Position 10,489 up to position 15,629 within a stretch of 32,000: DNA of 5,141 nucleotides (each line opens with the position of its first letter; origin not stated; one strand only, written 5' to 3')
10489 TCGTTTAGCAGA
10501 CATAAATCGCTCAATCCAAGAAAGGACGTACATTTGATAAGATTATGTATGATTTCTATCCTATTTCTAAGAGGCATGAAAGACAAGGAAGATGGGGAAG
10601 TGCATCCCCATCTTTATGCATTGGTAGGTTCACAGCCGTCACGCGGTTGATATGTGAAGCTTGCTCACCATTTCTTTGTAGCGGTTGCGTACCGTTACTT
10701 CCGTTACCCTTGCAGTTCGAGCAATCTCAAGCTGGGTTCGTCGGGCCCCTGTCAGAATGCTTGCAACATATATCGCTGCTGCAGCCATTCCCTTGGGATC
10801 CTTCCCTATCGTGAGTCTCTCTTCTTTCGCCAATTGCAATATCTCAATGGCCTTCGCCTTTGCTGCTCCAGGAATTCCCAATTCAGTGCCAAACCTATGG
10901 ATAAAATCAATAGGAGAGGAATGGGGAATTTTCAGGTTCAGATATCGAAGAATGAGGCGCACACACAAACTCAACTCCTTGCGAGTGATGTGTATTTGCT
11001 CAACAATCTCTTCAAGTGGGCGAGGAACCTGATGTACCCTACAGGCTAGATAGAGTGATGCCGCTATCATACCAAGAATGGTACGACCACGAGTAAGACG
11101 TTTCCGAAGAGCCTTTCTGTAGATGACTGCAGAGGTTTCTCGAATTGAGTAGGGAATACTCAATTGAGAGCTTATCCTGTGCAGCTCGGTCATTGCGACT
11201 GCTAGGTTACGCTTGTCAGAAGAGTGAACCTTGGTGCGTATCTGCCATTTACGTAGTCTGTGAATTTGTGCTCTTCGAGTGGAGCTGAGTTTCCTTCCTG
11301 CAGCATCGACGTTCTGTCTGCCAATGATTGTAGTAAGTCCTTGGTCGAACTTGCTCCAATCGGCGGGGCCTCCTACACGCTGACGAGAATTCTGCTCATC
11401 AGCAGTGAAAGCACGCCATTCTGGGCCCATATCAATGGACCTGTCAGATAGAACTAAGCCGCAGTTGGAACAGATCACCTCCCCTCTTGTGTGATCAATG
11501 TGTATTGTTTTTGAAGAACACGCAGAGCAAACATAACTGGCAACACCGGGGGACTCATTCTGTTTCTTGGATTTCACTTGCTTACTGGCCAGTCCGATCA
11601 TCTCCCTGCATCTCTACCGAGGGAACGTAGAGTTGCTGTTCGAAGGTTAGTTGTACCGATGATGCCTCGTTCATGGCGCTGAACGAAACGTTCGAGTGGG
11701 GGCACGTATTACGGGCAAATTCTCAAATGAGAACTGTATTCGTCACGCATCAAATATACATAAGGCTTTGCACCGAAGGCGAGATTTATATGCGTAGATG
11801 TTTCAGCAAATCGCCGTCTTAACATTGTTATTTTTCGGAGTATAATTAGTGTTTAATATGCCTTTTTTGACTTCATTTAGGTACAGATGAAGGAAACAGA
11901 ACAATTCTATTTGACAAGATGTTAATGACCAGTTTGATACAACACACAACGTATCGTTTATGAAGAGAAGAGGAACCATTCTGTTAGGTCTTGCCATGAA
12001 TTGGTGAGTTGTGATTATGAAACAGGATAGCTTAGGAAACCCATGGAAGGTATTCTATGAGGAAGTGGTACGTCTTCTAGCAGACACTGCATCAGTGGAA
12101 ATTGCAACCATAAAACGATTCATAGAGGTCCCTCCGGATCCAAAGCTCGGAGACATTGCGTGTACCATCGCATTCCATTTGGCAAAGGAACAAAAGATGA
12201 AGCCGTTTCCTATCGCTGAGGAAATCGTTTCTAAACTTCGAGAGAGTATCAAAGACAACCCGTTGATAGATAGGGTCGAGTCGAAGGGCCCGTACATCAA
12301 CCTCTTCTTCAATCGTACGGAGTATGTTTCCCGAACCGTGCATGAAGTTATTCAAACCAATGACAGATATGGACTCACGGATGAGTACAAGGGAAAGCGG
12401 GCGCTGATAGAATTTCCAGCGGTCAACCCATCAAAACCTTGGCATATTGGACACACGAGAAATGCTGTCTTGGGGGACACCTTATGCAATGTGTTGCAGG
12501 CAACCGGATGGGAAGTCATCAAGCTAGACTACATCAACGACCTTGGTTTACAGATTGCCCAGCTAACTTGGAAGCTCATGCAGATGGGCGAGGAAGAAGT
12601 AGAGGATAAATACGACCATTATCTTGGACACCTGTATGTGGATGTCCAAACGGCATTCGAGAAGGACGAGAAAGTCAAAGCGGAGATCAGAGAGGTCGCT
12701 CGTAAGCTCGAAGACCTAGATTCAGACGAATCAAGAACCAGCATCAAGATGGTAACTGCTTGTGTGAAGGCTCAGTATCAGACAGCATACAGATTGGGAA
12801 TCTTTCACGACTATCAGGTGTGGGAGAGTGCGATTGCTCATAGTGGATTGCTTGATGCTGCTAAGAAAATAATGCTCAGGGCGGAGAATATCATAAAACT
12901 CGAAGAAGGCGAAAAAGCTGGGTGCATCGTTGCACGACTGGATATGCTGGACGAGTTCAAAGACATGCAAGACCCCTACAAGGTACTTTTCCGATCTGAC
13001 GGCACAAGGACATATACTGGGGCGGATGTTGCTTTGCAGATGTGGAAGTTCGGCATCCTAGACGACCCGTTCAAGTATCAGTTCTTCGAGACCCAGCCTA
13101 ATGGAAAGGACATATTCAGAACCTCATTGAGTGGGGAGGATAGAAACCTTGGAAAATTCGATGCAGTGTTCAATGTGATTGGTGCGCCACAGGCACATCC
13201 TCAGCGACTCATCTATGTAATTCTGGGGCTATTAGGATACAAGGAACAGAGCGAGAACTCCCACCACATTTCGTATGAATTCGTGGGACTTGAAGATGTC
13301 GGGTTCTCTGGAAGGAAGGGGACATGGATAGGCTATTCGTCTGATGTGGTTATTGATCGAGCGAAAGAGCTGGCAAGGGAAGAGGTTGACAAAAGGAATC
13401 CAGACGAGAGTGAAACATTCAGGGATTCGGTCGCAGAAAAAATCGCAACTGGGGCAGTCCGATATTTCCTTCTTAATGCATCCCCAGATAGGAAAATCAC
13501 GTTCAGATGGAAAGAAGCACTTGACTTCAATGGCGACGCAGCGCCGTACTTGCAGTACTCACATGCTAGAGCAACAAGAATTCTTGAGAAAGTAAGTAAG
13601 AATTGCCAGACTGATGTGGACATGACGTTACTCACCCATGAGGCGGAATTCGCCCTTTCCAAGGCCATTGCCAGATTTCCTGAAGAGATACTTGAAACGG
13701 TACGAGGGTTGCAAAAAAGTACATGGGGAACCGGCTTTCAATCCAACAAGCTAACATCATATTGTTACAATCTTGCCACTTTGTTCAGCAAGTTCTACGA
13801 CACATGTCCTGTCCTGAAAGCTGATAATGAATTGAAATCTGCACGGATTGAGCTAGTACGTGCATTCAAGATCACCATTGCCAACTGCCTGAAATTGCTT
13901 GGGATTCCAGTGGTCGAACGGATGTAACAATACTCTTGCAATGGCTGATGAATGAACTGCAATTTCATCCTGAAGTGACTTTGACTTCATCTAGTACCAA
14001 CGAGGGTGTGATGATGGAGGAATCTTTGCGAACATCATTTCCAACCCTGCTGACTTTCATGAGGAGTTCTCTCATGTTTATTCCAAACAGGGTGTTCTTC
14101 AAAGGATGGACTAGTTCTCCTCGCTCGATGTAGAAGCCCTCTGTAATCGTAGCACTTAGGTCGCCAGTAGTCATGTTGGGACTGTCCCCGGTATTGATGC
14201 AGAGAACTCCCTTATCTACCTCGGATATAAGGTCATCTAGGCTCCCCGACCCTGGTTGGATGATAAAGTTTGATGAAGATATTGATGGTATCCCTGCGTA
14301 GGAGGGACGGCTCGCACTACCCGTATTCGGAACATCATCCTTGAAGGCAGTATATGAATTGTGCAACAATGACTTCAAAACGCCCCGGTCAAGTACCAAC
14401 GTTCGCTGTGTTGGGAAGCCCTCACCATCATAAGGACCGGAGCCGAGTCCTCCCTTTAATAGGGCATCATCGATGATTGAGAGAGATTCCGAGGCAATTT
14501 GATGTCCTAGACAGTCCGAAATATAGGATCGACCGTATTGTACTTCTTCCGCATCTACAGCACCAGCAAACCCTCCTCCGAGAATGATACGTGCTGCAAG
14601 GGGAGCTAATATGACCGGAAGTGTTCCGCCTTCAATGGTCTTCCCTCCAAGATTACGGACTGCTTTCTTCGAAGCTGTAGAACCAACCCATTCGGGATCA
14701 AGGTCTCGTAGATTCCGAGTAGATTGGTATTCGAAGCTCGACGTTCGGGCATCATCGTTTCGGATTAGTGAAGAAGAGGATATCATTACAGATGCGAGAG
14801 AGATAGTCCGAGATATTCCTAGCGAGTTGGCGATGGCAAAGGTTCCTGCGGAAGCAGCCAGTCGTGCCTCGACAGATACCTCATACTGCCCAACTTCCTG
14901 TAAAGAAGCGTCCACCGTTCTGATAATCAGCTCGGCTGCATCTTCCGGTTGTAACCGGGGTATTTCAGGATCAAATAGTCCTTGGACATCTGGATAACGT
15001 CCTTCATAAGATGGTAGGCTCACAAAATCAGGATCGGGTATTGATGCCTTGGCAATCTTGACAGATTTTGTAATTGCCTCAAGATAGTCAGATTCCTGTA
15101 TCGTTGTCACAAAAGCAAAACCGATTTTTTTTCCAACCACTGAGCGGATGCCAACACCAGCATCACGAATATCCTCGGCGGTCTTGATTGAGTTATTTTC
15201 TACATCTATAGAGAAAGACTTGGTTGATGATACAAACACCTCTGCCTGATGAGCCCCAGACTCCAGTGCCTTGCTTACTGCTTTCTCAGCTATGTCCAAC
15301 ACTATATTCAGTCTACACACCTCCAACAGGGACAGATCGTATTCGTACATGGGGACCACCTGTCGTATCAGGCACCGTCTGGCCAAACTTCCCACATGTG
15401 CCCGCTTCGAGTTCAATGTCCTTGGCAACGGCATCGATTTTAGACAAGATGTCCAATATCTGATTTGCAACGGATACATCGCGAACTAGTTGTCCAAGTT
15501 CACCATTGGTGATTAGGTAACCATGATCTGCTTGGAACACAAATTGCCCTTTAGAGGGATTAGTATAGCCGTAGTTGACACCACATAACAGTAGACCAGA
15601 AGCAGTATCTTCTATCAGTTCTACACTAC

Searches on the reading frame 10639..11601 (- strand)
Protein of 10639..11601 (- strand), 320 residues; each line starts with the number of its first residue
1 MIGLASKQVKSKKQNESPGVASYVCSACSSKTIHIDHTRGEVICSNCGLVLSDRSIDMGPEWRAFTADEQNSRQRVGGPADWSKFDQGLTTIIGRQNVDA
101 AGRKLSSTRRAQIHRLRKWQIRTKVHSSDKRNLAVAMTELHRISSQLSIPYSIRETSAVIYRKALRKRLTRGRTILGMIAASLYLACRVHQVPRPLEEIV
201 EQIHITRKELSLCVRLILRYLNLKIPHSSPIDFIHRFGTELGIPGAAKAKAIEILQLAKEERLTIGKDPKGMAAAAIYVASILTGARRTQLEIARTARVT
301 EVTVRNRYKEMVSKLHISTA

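Call 70: search_protein_families(library=pfam, proteins=[window:10639-11601:-], max_evalue=0.0001)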
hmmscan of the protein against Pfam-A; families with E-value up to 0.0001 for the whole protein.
window:10639-11601:- (320 aa): 2 families
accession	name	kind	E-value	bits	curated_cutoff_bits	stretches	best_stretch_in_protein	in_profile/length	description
PF00382.24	TFIIB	-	1.1e-39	134.8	23.6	2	227-313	5-91/92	Transcription factor TFIIB repeat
PF08271.17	Zn_Ribbon_TF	-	2.5e-16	59.4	29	1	23-65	1-43/43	TFIIB zinc-binding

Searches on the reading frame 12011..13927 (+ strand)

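Call 70: search_protein_families(library=pfam, proteins=[window:12011-13927:+], max_evalue=0.0001)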
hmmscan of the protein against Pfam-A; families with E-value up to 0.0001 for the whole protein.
window:12011-13927:+ (638 aa): 3 families
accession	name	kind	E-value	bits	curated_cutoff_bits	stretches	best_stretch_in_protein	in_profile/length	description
PF00750.26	tRNA-synt_1d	-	7.3e-32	111.1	23.3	2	114-342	6-221/349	tRNA synthetases class I (R), catalytic domain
PF05746.21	DALR_1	-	5.4e-30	104.3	22.3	1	514-638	1-117/117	DALR anticodon binding domain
PF03485.21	Arg_tRNA_synt_N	-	3.3e-16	60.1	21.5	1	25-100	13-85/85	Arginyl tRNA synthetase N terminal domain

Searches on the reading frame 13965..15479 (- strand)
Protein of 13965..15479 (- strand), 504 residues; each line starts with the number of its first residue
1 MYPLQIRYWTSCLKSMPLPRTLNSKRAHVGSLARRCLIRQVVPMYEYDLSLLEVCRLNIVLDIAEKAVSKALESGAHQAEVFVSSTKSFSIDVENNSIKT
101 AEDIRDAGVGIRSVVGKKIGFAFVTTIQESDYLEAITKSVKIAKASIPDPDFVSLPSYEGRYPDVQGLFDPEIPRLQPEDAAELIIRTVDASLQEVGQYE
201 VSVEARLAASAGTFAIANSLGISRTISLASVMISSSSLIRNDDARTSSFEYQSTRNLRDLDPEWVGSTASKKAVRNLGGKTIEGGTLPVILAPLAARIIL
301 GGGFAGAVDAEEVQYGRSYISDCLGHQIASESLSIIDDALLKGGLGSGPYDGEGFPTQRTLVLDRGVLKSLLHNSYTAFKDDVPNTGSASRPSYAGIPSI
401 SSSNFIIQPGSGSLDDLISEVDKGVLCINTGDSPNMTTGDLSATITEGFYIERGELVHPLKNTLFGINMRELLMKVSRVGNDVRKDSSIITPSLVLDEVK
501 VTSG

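Call 70: search_protein_families(library=pfam, proteins=[window:13965-15479:-], max_evalue=0.0001)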
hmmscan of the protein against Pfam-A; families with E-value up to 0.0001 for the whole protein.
window:13965-15479:- (504 aa): 3 families
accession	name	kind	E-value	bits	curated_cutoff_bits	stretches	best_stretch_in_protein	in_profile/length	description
PF19289.4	PmbA_TldD_3rd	-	3.4e-62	209.9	22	1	285-502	2-219/220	PmbA/TldA metallopeptidase C-terminal domain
PF01523.21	PmbA_TldD_1st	-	1.8e-13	50.8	20.9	1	79-144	1-62/65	PmbA/TldA metallopeptidase domain 1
PF19290.4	PmbA_TldD_2nd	-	1.2e-06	29.4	20.9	1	173-277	3-109/109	PmbA/TldA metallopeptidase central domain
